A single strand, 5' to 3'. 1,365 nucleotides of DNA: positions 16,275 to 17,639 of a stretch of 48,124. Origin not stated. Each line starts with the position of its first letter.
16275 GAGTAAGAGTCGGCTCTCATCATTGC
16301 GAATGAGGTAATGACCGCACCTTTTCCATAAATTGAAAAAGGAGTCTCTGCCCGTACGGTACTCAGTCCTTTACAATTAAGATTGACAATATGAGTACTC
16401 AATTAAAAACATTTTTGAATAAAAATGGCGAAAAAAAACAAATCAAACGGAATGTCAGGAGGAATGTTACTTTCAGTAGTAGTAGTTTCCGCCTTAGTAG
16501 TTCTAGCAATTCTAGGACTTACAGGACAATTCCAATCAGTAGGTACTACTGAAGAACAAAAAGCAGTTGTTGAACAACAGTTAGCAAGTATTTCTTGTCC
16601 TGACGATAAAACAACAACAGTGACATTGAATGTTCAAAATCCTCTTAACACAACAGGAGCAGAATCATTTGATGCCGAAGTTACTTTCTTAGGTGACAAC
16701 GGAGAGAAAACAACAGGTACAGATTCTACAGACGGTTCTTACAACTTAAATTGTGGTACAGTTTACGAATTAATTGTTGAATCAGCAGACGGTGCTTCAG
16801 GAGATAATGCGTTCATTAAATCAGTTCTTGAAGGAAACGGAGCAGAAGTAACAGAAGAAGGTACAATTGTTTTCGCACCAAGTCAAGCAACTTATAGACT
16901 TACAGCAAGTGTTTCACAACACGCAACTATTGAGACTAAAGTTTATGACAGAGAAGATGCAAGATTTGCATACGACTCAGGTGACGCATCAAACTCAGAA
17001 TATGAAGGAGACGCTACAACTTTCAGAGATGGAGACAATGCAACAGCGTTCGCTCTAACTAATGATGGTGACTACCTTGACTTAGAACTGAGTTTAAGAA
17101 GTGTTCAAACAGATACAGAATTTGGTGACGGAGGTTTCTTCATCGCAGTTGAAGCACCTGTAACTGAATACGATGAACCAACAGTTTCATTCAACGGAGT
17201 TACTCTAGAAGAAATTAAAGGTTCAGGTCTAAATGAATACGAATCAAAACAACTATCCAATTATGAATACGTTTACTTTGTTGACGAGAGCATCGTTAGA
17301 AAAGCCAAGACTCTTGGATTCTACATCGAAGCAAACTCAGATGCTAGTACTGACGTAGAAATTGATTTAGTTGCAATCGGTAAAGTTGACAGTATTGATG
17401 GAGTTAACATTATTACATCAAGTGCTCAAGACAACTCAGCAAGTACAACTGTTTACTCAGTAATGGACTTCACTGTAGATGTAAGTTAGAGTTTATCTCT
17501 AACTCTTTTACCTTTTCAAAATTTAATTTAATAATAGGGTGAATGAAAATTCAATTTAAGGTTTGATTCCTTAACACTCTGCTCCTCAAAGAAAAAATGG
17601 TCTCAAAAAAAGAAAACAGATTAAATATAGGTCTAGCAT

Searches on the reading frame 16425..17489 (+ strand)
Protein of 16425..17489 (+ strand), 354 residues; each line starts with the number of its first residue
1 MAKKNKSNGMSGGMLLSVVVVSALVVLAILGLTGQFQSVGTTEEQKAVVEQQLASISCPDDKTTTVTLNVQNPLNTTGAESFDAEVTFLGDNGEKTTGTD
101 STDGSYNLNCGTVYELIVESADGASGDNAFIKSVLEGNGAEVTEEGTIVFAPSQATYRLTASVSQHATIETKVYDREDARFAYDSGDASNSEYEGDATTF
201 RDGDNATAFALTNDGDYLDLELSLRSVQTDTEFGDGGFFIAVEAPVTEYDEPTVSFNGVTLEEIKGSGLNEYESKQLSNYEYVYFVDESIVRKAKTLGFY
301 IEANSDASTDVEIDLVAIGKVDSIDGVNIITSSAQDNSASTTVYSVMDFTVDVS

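Call 10: search_protein_families(library=pfam, proteins=[window:16425-17489:+], max_evalue=0.01)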
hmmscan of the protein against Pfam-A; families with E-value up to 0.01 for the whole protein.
window:16425-17489:+ (354 aa): 0 families

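Call 11: search_protein_families(library=phrogs, proteins=[window:16425-17489:+], max_evalue=0.01)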
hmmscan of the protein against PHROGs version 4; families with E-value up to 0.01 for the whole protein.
window:16425-17489:+ (354 aa): 0 families

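Call 14: find_related_loci(query=window:16425-17489:+, collection=viral_contigs, flank=6000)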
Query window:16425-17489:+ (354 aa) in viral_contigs; peptide patterns used: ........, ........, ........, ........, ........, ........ (x = any residue, [..] = any of these).
6 stretches matched a pattern, but none encodes a relative of the query by tblastn (E <= 1e-3).

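Call 19: find_encoding_contigs(protein=window:16425-17489:+, flank=3000, max_places=10)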
Protein window:16425-17489:+ (354 aa): 1 contig read that carries it; 1 place shown.
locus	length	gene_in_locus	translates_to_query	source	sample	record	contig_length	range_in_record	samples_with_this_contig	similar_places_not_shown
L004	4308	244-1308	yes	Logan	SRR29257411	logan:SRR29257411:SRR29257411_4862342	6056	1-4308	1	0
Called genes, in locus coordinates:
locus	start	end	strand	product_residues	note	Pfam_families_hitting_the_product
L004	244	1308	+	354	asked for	-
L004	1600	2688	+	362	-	-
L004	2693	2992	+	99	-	-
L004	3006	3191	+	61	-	-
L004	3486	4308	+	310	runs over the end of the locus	-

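Call 20: find_homologous_proteins(query=window:16425-17489:+, max_evalue=0.001)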
Query window:16425-17489:+ (354 aa): 18 proteins with E <= 0.001 among 5157 candidates.
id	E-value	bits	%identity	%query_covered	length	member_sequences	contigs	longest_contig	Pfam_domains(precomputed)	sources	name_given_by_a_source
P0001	1.2e-219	746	100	100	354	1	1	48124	-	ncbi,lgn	-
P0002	6.6e-136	471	64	100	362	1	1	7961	-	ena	-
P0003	8.2e-133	461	68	91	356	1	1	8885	-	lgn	-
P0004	8.6e-121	421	60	96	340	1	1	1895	-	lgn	-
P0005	8.1e-113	395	55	100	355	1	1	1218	-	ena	-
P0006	3.3e-105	370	53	97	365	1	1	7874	-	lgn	-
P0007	4.4e-104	366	51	100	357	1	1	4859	-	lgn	-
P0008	6.3e-95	336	55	85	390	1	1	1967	-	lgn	-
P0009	4.2e-94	334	50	99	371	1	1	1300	-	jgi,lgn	-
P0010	1.6e-89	319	49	97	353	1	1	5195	-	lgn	-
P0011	1.6e-87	312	53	85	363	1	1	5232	-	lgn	-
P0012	1.7e-84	302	54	84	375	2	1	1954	-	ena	-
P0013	2.9e-84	301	46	96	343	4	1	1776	-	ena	-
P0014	3.2e-74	268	43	100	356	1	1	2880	-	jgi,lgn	-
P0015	5.4e-63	231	42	95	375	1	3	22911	-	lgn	-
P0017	9.2e-56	208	38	99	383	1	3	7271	-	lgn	-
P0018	4.4e-54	202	38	84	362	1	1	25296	-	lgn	-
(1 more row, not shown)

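Call 21: find_encoding_contigs(protein=P0002, flank=6000, max_places=3)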
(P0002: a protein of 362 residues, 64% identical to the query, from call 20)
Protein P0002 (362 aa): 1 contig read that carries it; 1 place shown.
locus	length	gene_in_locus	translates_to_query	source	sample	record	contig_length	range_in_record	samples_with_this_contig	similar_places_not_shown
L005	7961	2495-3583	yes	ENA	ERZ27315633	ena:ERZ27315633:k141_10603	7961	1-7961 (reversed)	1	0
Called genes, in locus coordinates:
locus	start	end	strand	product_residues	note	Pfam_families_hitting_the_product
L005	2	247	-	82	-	?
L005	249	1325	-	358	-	-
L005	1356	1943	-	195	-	-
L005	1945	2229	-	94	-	-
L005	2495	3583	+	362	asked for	-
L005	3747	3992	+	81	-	-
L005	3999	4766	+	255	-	PF18915:DUF5667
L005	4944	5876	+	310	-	-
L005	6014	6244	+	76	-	-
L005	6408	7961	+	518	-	?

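Call 22: find_encoding_contigs(protein=P0003, flank=6000, max_places=3)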
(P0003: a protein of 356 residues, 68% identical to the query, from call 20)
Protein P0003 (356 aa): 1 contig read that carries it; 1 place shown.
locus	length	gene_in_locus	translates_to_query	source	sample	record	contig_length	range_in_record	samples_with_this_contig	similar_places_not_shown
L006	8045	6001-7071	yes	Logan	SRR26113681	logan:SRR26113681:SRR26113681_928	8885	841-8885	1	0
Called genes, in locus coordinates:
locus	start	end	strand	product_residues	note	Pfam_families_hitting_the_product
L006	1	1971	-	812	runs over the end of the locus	-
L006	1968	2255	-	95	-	-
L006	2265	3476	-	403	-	-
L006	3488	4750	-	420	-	-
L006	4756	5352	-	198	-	-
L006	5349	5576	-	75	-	-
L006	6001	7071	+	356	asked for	-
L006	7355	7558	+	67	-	-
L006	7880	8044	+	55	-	?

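Call 23: find_encoding_contigs(protein=P0015, flank=6000, max_places=3)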
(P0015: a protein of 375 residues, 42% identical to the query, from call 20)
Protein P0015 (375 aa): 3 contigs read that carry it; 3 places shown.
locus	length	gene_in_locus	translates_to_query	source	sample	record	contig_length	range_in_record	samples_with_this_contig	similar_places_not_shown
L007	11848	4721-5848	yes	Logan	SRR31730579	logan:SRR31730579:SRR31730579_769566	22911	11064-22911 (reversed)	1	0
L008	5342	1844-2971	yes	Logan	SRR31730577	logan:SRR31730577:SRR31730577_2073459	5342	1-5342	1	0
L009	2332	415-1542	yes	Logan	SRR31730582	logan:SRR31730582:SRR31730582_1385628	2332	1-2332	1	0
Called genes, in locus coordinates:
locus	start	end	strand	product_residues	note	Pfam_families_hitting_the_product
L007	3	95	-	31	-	?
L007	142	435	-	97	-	-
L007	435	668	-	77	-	-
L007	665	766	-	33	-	-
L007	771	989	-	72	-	-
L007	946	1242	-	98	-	-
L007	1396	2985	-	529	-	PF19263:DUF5906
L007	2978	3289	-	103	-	-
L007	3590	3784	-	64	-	-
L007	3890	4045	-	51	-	-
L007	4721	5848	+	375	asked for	-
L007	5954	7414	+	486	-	-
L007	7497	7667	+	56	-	-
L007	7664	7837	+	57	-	-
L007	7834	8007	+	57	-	-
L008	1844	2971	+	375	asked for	-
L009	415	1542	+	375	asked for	-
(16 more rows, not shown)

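Call 24: find_encoding_contigs(protein=P0018, flank=6000, max_places=3)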
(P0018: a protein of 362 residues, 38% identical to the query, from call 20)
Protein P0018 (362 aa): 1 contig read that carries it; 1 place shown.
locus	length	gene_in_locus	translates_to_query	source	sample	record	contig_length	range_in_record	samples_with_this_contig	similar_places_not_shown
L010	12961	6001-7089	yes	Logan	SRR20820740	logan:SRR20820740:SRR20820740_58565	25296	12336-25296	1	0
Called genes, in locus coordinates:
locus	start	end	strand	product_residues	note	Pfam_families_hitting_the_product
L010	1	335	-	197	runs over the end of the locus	-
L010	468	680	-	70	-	-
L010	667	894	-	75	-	-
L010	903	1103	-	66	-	-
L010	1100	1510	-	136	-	-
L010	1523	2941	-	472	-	-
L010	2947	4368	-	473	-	-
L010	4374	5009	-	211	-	-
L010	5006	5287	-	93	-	-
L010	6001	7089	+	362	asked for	-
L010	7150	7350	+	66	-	PF04070:DUF378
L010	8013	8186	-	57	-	-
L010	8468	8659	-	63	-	-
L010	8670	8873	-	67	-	-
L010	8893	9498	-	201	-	PF09414:RNA_ligase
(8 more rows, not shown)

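Call 33: find_encoding_contigs(protein=P0006, flank=6000, max_places=3)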
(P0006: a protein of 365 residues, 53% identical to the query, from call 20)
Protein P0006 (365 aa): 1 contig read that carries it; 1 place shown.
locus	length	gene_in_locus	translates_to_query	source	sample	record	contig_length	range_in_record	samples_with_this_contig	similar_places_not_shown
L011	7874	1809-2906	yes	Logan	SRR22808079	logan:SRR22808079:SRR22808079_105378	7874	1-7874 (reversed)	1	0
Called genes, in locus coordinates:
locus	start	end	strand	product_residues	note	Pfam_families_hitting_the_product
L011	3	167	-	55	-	?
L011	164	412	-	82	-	-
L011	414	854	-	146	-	-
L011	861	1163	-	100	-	-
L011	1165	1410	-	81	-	-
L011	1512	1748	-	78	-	-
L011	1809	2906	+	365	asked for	-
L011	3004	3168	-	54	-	-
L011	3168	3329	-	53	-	-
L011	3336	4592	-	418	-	PF04055:Radical_SAM, PF13353:Fer4_12 (weak), PF13186:SPASM (weak)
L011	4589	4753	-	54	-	-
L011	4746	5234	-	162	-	-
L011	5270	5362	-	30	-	-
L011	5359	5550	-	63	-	-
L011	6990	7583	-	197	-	-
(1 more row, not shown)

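Call 34: find_encoding_contigs(protein=P0007, flank=6000, max_places=3)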
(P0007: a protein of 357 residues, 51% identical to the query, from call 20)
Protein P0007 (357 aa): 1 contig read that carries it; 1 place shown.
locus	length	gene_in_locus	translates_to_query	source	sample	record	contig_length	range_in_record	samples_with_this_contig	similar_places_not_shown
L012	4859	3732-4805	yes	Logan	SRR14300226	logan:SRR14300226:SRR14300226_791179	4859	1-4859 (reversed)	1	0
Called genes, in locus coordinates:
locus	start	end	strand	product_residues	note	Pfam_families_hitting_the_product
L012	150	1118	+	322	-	PF24034:DUF7343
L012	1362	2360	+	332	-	-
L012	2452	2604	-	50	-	-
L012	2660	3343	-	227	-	-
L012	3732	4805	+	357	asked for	-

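Call 35: find_encoding_contigs(protein=P0010, flank=6000, max_places=3)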
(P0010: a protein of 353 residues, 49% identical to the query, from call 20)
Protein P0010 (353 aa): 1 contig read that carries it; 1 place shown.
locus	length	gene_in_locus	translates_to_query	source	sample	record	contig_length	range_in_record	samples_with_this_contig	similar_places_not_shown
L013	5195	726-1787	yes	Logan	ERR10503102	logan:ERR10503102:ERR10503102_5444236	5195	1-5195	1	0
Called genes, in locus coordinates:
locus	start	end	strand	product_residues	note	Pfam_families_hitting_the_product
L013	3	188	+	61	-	?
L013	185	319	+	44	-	-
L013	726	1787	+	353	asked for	-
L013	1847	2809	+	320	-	-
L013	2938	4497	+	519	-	-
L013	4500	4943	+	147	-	-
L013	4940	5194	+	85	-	?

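Call 36: find_related_loci(query=A1, collection=genome_contigs, flank=6000)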
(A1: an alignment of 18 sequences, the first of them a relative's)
Query A1 (354 aa) in genome_contigs; peptide patterns used: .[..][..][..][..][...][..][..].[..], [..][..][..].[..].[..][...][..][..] (x = any residue, [..] = any of these).
182 stretches matched a pattern, but none encodes a relative of the query by tblastn (E <= 1e-3).

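Call 37: find_related_loci(query=A1, collection=metagenome_contigs, flank=6000)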
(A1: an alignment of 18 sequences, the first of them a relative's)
Query A1 (354 aa) in metagenome_contigs; peptide patterns used: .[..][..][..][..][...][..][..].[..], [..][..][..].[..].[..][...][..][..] (x = any residue, [..] = any of these).
159 stretches matched a pattern; 4 encode a relative of the query (tblastn E <= 1e-3); 4 distinct loci.
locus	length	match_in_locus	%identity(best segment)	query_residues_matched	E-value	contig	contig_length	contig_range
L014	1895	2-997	67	23-354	5e-158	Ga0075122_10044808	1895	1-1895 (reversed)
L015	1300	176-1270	50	5-354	3e-113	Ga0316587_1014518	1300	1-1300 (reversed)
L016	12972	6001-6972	41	36-354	4e-70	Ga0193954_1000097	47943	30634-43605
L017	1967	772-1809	39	15-354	3e-71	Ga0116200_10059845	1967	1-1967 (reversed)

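Call 38: find_related_loci(query=A1, collection=viral_contigs, flank=6000)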
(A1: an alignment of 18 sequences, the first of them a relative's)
Query A1 (354 aa) in viral_contigs; peptide patterns used: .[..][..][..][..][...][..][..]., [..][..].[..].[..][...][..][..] (x = any residue, [..] = any of these).
48 stretches matched a pattern; 1 encode a relative of the query (tblastn E <= 1e-3); 1 distinct loci.
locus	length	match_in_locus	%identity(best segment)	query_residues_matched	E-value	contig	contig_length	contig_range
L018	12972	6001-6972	41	36-354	3e-70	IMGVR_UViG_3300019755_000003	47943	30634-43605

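Call 46: find_encoding_contigs(protein=P0011, flank=6000, max_places=3)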
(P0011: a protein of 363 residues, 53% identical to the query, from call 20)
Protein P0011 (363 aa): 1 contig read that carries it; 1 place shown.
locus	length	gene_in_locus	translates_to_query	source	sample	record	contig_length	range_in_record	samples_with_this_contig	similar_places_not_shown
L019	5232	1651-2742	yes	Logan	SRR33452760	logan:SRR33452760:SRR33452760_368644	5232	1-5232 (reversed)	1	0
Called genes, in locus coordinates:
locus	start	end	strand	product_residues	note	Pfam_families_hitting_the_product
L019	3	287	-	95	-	?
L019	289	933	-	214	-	-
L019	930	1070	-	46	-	-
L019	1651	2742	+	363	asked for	-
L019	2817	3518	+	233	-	PF02517:Rce1-like (weak)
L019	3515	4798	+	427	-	PF08308:PEGA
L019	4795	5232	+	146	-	?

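Call 47: find_encoding_contigs(protein=P0017, flank=6000, max_places=3)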
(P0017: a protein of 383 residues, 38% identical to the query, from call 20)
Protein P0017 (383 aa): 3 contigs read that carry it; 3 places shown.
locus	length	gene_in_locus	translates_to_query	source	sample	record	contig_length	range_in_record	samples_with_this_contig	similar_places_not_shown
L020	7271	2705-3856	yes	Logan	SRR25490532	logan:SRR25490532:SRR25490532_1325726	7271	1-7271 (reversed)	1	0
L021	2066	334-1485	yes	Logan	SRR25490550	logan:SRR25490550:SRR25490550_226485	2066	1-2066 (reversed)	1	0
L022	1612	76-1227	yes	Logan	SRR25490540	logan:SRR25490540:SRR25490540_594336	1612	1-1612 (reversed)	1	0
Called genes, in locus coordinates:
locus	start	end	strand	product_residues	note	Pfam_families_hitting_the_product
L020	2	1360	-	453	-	?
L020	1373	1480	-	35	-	-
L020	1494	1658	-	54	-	-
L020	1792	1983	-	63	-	-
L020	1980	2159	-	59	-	-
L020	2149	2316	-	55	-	-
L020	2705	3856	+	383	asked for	-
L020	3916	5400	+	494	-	-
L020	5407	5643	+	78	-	-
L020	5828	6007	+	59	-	-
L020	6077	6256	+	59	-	-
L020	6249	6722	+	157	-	PF02517:Rce1-like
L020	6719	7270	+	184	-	?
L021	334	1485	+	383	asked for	-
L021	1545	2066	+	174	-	?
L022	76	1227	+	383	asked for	-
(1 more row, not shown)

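Call 48: find_encoding_contigs(protein=P0014, flank=6000, max_places=3)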
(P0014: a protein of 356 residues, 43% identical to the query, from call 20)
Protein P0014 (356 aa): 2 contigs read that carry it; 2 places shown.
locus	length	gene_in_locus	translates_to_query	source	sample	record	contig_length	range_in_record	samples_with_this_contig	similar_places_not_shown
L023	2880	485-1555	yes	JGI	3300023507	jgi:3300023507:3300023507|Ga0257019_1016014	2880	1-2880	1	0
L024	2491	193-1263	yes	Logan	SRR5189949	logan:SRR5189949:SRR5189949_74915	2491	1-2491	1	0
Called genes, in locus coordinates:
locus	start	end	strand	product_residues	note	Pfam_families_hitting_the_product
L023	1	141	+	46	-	?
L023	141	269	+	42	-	-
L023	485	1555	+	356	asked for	-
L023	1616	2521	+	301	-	-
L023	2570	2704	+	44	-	-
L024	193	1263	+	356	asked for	-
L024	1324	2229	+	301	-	-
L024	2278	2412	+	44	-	-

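Call 61: predict_structure(alignment_id=A1)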
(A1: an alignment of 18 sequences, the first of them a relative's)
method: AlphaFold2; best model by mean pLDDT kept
length: 354 residues; sequences in the alignment: 18
mean_pLDDT: 80.6   pTM: 0.76
mean pLDDT of the five models: 80.6, 80.1, 79.3, 78.4, 77.7
residues with pLDDT >= 90: 110; 70-90: 173; 50-70: 48; < 50: 23
segments of 3 or more residues with pLDDT < 50: 1-9, 30-39, 123-126
pLDDT, mean of each block of 10 residues (from residue 1): 47 69 66 43 69 72 89 66 81 82 83 88 56 87 89 89 80 86 75 85 82 91 81 84 95 96 92 91 92 89 93 90 80 81 77 89
secondary structure, 60 per line:
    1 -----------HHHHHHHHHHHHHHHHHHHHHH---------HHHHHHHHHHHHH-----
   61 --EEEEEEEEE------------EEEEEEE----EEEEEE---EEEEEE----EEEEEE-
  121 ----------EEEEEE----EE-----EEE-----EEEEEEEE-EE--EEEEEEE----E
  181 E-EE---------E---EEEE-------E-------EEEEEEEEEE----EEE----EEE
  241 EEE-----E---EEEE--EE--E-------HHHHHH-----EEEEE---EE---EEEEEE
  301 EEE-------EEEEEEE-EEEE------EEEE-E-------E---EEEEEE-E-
elements in order: H12-33 H43-55 E63-71 E84-90 E95-100 E104-109 E114-119 E131-136 E148-150 E156-163 E169-175 E198-201 E217-226 E231-233 E238-243 E253-256 H271-276 E282-286 E295-303 E311-317 E319-322 E329-332 E346-351

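Call 64: fold_search(model_id=the predicted structure, library=pdb)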
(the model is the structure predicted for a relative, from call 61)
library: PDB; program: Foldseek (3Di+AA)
matches with E <= 10: 1497; with E <= 0.001: 29
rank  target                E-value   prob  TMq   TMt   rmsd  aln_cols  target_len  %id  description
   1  3hr6                  1.1e-07  1.00  0.29  0.26  11.0       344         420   10  Structure of the Corynebacterium diphtheriae major pilin SpaA points to a modular pilus assembly stabilizing isopeptide  (released 2009-09-15)
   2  3htl                  3.3e-07  1.00  0.32  0.29  10.1       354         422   10  Structure of the Corynebacterium diphtheriae major pilin SpaA points to a modular pilus assembly with stabilizing isopep (released 2009-09-15)
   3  4hss_A                9.9e-07  1.00  0.28  0.25  21.9       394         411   11  Structure of the Full-Length Major Pilin SpaD from Corynebacterium diphtheriae (released 2013-11-13)
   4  3kpt_B                1.5e-06  1.00  0.27  0.27  10.9       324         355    9  Crystal structure of BcpA, the major pilin subunit of Bacillus cereus (released 2009-11-24)
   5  3rkp_B                2.4e-06  1.00  0.31  0.31   9.7       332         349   10  Crystal structure of BcpA*(D312A), the major pilin subunit of Bacillus cereus (released 2012-05-30)
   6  3rkp_A                2.9e-06  1.00  0.29  0.29  10.2       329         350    9  Crystal structure of BcpA*(D312A), the major pilin subunit of Bacillus cereus (released 2012-05-30)
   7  4p0d                  3.3e-06  1.00  0.32  0.26  10.2       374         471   11  The T6 backbone pilin of serotype M6 Streptococcus pyogenes has a modular three-domain structure decorated with variable (released 2014-08-27)
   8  9uvr_A                5.9e-06  1.00  0.27  0.25   9.9       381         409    9  Crystal structure of SSA1632 from Streptococcus sanguinis (released 2026-01-21)
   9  8wg6                  7.0e-06  1.00  0.29  0.26   9.7       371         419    9  Crystal structure of major pilin PilB from Streptococcus sanguinis - SeMet derivative (released 2025-03-26)
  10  2y1v_A                8.7e-06  1.00  0.35  0.24   9.9       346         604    9  Full length structure of RrgB Pilus protein from Streptococcus pneumoniae (released 2011-11-09)
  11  9uvr_B                2.1e-05  1.00  0.28  0.26   9.5       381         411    9  Crystal structure of SSA1632 from Streptococcus sanguinis (released 2026-01-21)
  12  8wgg                  3.6e-05  1.00  0.28  0.25  10.5       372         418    9  Crystal structure of basal pilin PilB from Streptococcus sanguinis (released 2025-03-26)
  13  5xcc_A                7.6e-05  0.99  0.28  0.23  11.8       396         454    8  X-ray structure of Clostridium perfringens pili protein CppA (released 2018-02-28)
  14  3rpk_A                1.3e-04  0.99  0.24  0.16  11.8       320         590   11  Structure of the Full-Length Major Pilin RrgB from Streptococcus pneumoniae (released 2011-06-15)
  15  8wxd_A                1.8e-04  0.99  0.29  0.26  10.0       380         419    9  Crystal Structure of shaft pilin PilA from Streptococcus sanguinis (released 2025-05-07)
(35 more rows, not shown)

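Call 65: fold_search(model_id=the predicted structure, library=viral)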
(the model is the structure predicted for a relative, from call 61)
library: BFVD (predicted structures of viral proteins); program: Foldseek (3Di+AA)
matches with E <= 10: 883; with E <= 0.001: 4
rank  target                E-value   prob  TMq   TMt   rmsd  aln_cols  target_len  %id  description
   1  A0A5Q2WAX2            8.5e-11  1.00  0.53  0.60   9.0       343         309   12  (no name in the UniProt tables at hand)
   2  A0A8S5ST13            1.3e-04  0.75  0.18  0.18  37.5       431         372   13  Uncharacterized protein [Phage sp. ctcqm2]
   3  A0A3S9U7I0            1.6e-04  0.85  0.16  0.21  14.7       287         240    8  (no name in the UniProt tables at hand)
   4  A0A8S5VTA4            2.4e-04  0.95  0.25  0.13  20.3       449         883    8  (no name in the UniProt tables at hand)
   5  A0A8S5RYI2            1.1e-03  0.63  0.22  0.12  25.5       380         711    9  Tail collar fiber protein [Myoviridae sp. ctNQV2]
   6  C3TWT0                1.1e-03  0.92  0.19  0.09  17.4       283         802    7  Vef [Euproctis pseudoconspersa nucleopolyhedrovirus]
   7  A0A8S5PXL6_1          1.2e-03  0.28  0.19  0.10  21.2       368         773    9  Uncharacterized protein [Myoviridae sp. ctgsk7]
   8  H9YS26                1.3e-03  0.47  0.17  0.19  19.6       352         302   12  (no name in the UniProt tables at hand)
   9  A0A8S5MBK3            1.4e-03  0.80  0.22  0.14  21.8       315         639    8  Uncharacterized protein [Podoviridae sp. ct53O25]
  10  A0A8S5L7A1            1.5e-03  0.38  0.17  0.07  50.8       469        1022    9  Structural protein [CrAss-like virus sp. ctt4r3]
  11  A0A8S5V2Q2            1.6e-03  0.75  0.18  0.27  30.5       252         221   13  Uncharacterized protein [CrAss-like virus sp. ctelJ1]
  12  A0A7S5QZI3            2.1e-03  0.20  0.14  0.06  31.1       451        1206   11  Pectin lyase fold domain-containing protein [Rhizobium phage RHph_Y2_6]
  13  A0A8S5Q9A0            2.3e-03  0.63  0.21  0.15  30.4       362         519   10  INTERNALIN B BINDING, LEUCINE RICH REPEAT.2A [Siphoviridae sp. ctdcr45]
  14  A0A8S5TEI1            2.8e-03  0.69  0.19  0.29  22.2       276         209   12  Cellulase [Myoviridae sp. ct3pM2]
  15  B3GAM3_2              3.0e-03  0.69  0.17  0.10  13.9       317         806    8  AMDV4_2 [uncultured virus]
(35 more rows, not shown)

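Call 70: search_dna_similar(query=window:16425-17489:+, collection=phages, mode=protein, max_evalue=0.01, max_rows=10)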
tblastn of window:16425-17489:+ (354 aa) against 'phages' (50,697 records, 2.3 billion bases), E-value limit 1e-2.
No match.
